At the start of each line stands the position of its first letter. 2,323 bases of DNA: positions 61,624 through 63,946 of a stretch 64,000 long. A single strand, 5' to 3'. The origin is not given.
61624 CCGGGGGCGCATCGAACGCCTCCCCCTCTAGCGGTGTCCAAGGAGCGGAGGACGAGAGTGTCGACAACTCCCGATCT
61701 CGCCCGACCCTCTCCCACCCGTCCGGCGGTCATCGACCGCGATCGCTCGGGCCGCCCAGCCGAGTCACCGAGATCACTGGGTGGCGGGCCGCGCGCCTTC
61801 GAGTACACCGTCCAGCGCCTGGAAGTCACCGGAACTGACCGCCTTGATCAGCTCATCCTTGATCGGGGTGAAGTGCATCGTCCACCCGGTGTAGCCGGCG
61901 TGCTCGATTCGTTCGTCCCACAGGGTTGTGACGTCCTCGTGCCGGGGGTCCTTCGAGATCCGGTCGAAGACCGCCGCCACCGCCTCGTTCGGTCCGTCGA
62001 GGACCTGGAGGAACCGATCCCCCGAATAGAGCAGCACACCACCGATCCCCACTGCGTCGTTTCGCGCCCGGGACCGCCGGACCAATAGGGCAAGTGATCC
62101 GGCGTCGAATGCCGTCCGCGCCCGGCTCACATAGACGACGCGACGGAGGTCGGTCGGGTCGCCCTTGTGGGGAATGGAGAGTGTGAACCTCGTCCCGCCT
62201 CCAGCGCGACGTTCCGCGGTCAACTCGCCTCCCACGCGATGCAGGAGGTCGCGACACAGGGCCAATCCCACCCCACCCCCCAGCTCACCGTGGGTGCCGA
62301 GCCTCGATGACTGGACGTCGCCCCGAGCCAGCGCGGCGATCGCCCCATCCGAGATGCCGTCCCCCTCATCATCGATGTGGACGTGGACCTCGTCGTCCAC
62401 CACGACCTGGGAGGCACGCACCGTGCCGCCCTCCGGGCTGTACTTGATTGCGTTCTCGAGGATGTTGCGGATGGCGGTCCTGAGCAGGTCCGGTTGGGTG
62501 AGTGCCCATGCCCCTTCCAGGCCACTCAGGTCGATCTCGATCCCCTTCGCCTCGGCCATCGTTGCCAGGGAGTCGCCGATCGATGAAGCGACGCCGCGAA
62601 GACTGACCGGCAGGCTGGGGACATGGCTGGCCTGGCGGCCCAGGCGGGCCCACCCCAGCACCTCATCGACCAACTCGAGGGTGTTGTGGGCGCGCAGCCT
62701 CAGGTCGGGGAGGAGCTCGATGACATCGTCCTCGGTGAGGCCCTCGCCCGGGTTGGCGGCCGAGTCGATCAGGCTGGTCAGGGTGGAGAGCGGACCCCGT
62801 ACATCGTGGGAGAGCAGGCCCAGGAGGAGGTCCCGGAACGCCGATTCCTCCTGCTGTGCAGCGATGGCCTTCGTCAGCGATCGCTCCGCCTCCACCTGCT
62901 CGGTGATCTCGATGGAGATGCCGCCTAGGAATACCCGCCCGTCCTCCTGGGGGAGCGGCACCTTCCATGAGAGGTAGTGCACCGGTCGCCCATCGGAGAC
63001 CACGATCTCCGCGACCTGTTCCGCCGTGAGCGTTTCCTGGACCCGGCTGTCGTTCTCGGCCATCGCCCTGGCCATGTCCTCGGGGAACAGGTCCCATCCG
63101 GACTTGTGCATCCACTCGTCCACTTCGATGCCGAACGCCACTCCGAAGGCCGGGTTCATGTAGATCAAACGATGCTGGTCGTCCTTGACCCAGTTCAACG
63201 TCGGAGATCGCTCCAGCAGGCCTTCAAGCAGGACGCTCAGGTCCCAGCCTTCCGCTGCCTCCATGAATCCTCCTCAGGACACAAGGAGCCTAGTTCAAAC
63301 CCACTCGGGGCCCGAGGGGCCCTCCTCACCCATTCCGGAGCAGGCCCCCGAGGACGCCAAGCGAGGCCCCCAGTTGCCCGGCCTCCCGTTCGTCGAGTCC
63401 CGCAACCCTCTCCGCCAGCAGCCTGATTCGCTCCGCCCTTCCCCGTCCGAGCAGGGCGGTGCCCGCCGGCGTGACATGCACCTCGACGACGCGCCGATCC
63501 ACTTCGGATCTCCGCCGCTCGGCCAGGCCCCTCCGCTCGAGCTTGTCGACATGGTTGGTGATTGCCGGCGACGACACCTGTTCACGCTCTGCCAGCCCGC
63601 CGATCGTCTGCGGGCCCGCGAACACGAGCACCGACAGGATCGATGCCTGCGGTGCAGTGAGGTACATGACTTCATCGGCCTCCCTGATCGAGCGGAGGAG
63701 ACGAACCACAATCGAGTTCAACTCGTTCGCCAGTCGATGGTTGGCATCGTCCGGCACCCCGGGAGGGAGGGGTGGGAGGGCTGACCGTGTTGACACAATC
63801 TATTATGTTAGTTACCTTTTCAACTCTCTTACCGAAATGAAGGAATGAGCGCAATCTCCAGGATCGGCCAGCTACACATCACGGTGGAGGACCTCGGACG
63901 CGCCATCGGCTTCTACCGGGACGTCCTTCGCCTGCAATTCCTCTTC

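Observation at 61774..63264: Histidine kinase with a C-terminal BLUF blue-light flavin domain (PAS-HisKA-HATPase-BLUF)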

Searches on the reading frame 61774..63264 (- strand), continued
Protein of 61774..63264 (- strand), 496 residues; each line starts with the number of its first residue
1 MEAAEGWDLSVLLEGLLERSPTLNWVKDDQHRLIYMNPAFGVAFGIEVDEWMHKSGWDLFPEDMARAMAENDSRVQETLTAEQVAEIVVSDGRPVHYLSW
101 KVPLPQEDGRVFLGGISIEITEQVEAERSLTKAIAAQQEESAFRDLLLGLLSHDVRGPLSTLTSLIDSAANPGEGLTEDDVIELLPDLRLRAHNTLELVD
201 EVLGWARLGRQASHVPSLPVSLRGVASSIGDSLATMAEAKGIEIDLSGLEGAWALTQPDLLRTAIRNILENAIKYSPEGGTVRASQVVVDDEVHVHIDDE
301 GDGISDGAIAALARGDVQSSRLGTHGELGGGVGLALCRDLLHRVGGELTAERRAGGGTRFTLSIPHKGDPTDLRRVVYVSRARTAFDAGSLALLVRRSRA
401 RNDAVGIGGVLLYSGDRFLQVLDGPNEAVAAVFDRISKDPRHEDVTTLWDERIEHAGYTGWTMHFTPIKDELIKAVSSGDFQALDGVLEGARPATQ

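Call 60: fold_search(model_id=the predicted structure, library=pdb)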
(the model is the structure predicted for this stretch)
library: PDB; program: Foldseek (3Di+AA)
matches with E <= 10: 1704; with E <= 0.001: 675
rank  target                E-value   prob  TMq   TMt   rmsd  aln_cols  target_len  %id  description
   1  4gcz_A                4.5e-21  1.00  0.29  0.37  12.0       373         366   20  Structure of a blue-light photoreceptor (released 2013-06-19)
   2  9a5d_A                5.0e-20  1.00  0.37  0.30  13.2       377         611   18  Integrative model of WALK-YYCH by crosslinking MS and deep learning (released 2024-09-18)
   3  8a7f_A                5.6e-20  1.00  0.29  0.38  20.7       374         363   20  Crystal structure of a chimeric LOV-Histidine kinase SB2F1-I66R mutant (asymmetrical variant, trigonal form with long  (released 2024-01-10)
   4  8a7f_B                7.0e-20  1.00  0.30  0.39  21.0       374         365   20  Crystal structure of a chimeric LOV-Histidine kinase SB2F1-I66R mutant (asymmetrical variant, trigonal form with long  (released 2024-01-10)
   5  8a52_A                1.4e-19  1.00  0.30  0.40  20.7       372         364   20  Crystal structure of a chimeric LOV-Histidine kinase SB2F1 (asymmetrical variant, trigonal form with long c-axis) (released 2023-12-27)
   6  8a6x_B                1.6e-19  1.00  0.31  0.40  21.4       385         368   21  Crystal structure of a chimeric LOV-Histidine kinase SB2F1 (asymmetrical variant, trigonal form with long c axis) (released 2024-01-10)
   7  8a7h_A                2.3e-19  1.00  0.28  0.37  20.8       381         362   22  Crystal structure of a chimeric LOV-Histidine kinase SB2F1-I66R mutant (light state; asymmetrical variant, trigonal fo (released 2024-01-10)
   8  8a3u                  4.1e-19  1.00  0.30  0.39  20.8       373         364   21  Crystal structure of a chimeric LOV-Histidine kinase SB2F1 (symmetrical variant, trigonal form with short c-axis) (released 2023-12-20)
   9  4gcz_B                6.7e-19  1.00  0.31  0.37  12.9       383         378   17  Structure of a blue-light photoreceptor (released 2013-06-19)
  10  4i5s_B                3.9e-16  1.00  0.37  0.46  13.6       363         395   19  Structure and function of sensor histidine kinase (released 2013-03-27)
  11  8isj_A                5.7e-16  1.00  0.28  0.17  18.0       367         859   15  Pr conformer of Arabidopsis thaliana phytochrome A - AtphyA-Pr (released 2023-08-09)
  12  8isk_A                9.7e-16  1.00  0.27  0.17  18.6       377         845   17  Pr conformer of Zea mays phytochrome A1 - ZmphyA1-Pr (released 2023-08-09)
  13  8isj_B                2.4e-15  1.00  0.27  0.16  17.3       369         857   14  Pr conformer of Arabidopsis thaliana phytochrome A - AtphyA-Pr (released 2023-08-09)
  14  8isi_A                4.9e-15  1.00  0.26  0.16  18.2       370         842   15  Photochromobilin-free form of Arabidopsis thaliana phytochrome A - apo-AtphyA (released 2023-08-09)
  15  8isk_B                8.4e-15  1.00  0.27  0.16  17.9       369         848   17  Pr conformer of Zea mays phytochrome A1 - ZmphyA1-Pr (released 2023-08-09)
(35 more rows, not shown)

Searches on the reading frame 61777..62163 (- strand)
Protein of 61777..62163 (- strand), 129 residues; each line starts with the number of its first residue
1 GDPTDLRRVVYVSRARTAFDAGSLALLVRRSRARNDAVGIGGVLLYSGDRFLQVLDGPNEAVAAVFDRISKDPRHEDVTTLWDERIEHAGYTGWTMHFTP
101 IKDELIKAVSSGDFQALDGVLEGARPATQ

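Call 22: find_homologous_proteins(query=window:61777-62163:-, max_evalue=0.001)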
Query seq(129 aa) (129 aa): 54 proteins with E <= 0.001 among 316 candidates.
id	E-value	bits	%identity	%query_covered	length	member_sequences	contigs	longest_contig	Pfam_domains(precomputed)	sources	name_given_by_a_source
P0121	2.0e-15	75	41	85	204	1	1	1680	PF04940.19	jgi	-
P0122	2.3e-15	75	41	82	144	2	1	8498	PF04940.19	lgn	-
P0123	3.2e-15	75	49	71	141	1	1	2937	PF04940.19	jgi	jgi:hypothetical protein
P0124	4.5e-15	74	39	86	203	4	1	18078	PF04940.19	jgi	-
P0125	4.7e-15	74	43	73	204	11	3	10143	PF04940.19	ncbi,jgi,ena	jgi:hypothetical protein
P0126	2.6e-14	72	39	79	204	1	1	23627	PF04940.19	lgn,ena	-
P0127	3.7e-14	71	38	94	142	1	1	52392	PF04940.19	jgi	jgi:hypothetical protein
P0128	6.7e-14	70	39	89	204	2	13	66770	PF04940.19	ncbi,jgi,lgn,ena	jgi:hypothetical protein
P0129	7.8e-14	70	42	71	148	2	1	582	PF04940.19,PF24787.2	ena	-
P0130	9.3e-14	70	38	81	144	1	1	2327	PF04940.19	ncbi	-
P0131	1.0e-13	70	42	71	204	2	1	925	PF04940.19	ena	-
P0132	1.8e-13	69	43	70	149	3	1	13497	PF04940.19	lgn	-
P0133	2.9e-13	68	39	82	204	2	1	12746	PF04940.19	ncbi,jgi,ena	jgi:hypothetical protein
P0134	2.9e-13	68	39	73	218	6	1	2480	PF04940.19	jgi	jgi:hypothetical protein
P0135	3.5e-13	68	37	89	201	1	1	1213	PF04940.19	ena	-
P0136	3.8e-13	68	37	89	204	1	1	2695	PF04940.19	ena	-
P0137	3.8e-13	68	37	89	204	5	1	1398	PF04940.19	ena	-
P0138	3.8e-13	68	37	89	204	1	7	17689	PF04940.19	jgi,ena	jgi:hypothetical protein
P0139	3.8e-13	68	37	89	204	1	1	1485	PF04940.19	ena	-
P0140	3.9e-13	68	37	89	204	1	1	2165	PF04940.19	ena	-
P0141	3.9e-13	68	37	89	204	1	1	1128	PF04940.19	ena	-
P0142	4.1e-13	68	37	89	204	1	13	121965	PF04940.19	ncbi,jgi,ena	jgi:hypothetical protein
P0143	5.4e-13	67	41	71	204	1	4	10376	PF04940.19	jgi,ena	jgi:hypothetical protein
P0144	5.5e-13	67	37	89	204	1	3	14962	PF04940.19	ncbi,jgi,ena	jgi:hypothetical protein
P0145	7.6e-13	67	37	89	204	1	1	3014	PF04940.19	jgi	jgi:hypothetical protein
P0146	7.9e-13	67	37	89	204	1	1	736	PF04940.19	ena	-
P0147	8.3e-13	67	37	89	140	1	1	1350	PF04940.19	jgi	jgi:hypothetical protein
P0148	8.9e-13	67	38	83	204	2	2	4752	PF04940.19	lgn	-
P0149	9.7e-13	67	36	78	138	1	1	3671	PF04940.19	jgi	jgi:hypothetical protein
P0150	1.8e-12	66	37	81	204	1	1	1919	PF04940.19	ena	-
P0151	2.0e-12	66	36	88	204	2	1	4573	PF04940.19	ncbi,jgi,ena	jgi:hypothetical protein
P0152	2.6e-12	65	35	85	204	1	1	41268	PF04940.19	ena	-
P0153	4.3e-12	64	40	68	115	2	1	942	PF04940.19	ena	-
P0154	5.4e-12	64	36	77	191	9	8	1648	PF04940.19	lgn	-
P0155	2.7e-11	62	38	71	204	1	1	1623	PF04940.19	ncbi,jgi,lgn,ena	jgi:hypothetical protein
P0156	4.5e-11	61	43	75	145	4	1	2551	PF04940.19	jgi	jgi:hypothetical protein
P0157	4.7e-11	61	37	71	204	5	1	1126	PF04940.19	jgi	jgi:hypothetical protein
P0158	2.8e-10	59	35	75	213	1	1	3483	PF04940.19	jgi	jgi:Sensors of blue-light using FAD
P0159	3.3e-10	58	44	71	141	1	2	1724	PF04940.19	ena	-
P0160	7.7e-10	57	42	71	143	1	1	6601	PF04940.19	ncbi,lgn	-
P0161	1.4e-9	56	36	77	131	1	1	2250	PF04940.19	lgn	-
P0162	2.2e-9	56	42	71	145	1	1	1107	PF04940.19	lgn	-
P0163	4.7e-9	55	45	70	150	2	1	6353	PF04940.19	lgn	-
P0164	1.2e-8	53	35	71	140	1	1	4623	PF04940.19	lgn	-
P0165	6.5e-8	51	40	71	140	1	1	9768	PF04940.19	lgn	-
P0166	1.2e-7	50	32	81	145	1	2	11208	PF04940.19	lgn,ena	-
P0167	4.8e-7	48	39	71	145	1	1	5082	PF04940.19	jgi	jgi:hypothetical protein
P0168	5.1e-7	48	38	71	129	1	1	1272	PF04940.19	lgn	-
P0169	1.6e-6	46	34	71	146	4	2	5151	PF04940.19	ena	-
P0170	3.1e-5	42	29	74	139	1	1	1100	PF04940.19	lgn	-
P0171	1.0e-4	41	34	91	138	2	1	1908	PF04940.19,PF24787.2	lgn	-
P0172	1.2e-4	40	36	71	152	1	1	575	PF04940.19,PF24787.2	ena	-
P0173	1.9e-4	40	37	61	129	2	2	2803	PF04940.19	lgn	-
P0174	5.1e-4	38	29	74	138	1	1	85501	PF04940.19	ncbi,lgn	ncbi:hypothetical protein BH11PSE7_BH11PSE7_25730 [soil metagenome]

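Call 53: search_solved_structures(query=window:61777-62163:-, max_evalue=0.001, show_alignments=5)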
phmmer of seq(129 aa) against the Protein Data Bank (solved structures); distinct sequences matched with E-value up to 0.001: 22.
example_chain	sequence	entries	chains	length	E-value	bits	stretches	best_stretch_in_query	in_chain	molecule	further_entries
2byc_A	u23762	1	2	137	4.6e-15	59.4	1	6-108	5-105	BLUE-LIGHT RECEPTOR OF THE BLUF-FAMILY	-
2kb2_A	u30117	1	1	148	4.7e-12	49.7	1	10-96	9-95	BlrP1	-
3gfx_A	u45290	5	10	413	2e-11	47.6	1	9-96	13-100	Klebsiella pneumoniae BlrP1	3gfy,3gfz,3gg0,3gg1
1x0p_A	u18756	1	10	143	1.1e-10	45.2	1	6-101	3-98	hypothetical protein Tll0078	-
8i98_A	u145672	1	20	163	3.3e-10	43.7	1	4-101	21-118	Tll0078 protein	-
6w6z_A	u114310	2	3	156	2.6e-09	40.8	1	27-99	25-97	BLUF domain-containing protein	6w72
2bun_A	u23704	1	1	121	6.5e-09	39.5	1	5-99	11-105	APPA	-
2iyg_A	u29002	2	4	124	1.7e-08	38.2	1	8-99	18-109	APPA, ANTIREPRESSOR OF PPSR, SENSOR OF BLUE LIGHT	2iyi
1yrx_A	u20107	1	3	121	2.6e-08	37.6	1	21-99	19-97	hypothetical protein Rsph03001874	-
2hfn_A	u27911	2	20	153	2.7e-08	37.5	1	6-104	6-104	Synechocystis Photoreceptor (Slr1694) | Activator of photopigment and puc expression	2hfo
4hh1_A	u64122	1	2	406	4.5e-08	36.8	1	6-99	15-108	AppA protein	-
4hh0_A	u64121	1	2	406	5.6e-08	36.5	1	10-99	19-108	AppA protein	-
3mzi_A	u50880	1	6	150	9.7e-08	35.7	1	6-104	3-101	Activator of photopigment and puc expression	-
4yus_A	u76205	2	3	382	1.6e-07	35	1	6-99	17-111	Family 3 adenylate cyclase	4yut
9f1w_A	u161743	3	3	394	2e-07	34.7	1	6-99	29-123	Family 3 adenylate cyclase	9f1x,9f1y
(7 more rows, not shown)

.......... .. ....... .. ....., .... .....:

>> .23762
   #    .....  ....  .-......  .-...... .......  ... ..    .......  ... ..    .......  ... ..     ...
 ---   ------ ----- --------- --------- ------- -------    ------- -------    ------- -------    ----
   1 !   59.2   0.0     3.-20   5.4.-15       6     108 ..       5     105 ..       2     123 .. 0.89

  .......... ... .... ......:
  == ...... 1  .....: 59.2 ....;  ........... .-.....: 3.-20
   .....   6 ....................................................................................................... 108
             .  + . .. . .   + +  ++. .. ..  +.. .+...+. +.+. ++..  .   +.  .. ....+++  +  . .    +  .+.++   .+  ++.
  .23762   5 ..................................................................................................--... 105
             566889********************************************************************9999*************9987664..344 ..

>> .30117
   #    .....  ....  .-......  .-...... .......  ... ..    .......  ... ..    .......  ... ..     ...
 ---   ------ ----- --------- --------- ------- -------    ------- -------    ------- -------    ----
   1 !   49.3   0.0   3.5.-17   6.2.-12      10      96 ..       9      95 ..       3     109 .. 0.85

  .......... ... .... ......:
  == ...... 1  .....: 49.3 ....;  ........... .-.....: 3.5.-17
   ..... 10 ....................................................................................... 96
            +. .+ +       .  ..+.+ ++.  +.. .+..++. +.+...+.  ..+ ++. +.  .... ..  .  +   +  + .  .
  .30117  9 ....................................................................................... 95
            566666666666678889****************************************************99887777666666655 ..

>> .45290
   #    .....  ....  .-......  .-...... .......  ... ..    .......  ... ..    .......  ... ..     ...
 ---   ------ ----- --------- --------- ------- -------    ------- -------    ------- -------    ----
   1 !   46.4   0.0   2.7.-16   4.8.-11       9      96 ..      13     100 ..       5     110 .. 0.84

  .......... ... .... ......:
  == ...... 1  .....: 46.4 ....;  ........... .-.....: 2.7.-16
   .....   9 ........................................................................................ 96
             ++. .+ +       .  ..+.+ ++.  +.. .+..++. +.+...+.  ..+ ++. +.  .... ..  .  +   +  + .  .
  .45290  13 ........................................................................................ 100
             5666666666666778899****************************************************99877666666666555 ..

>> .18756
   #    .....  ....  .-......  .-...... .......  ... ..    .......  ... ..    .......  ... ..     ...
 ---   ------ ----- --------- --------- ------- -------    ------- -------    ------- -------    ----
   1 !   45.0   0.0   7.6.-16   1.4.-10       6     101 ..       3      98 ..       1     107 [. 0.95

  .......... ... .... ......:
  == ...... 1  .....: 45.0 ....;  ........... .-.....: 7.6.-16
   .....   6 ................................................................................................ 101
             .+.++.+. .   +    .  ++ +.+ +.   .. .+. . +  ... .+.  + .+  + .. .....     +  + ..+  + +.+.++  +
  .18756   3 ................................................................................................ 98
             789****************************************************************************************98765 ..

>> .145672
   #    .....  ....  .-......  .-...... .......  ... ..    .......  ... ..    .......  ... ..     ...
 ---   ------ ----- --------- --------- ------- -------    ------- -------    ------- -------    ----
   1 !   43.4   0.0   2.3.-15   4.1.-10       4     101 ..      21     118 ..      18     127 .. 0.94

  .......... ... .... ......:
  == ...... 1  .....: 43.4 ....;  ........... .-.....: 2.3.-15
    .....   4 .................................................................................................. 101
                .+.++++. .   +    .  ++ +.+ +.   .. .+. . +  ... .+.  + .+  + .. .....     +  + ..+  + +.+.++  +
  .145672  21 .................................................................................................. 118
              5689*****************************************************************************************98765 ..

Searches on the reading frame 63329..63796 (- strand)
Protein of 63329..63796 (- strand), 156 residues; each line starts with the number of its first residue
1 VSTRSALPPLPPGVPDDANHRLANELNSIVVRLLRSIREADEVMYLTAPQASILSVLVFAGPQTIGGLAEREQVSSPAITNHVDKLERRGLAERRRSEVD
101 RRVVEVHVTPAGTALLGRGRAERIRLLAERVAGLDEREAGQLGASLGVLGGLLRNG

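Call 29: search_protein_families(library=pfam, proteins=[window:63329-63796:-], max_evalue=0.001)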
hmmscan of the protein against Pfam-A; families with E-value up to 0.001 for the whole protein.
window:63329-63796:- (156 aa): 7 families
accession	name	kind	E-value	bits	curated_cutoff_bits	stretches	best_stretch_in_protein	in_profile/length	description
PF01047.28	MarR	-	4.9e-15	55.6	24.6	1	46-104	1-59/59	MarR family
PF12802.13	MarR_2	-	1.6e-11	44.6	27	1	46-102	3-60/61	MarR family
PF22381.2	Staph_reg_Sar_Rot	-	2.6e-07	31.1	27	1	41-111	7-77/85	Transcriptional regulator SarA/Rot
PF12840.13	HTH_20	-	0.00015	22.1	27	1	52-94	8-50/51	Helix-turn-helix domain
PF13463.12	HTH_27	-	0.0004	21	22.2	1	46-112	1-68/68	Winged helix DNA-binding domain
PF01978.25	TrmB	-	0.00043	20.5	25.6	1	46-98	6-58/68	Sugar-specific transcriptional regulator TrmB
PF04337.18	DUF480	-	0.00092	19.8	25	0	20-72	61-113/149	Protein of unknown function, DUF480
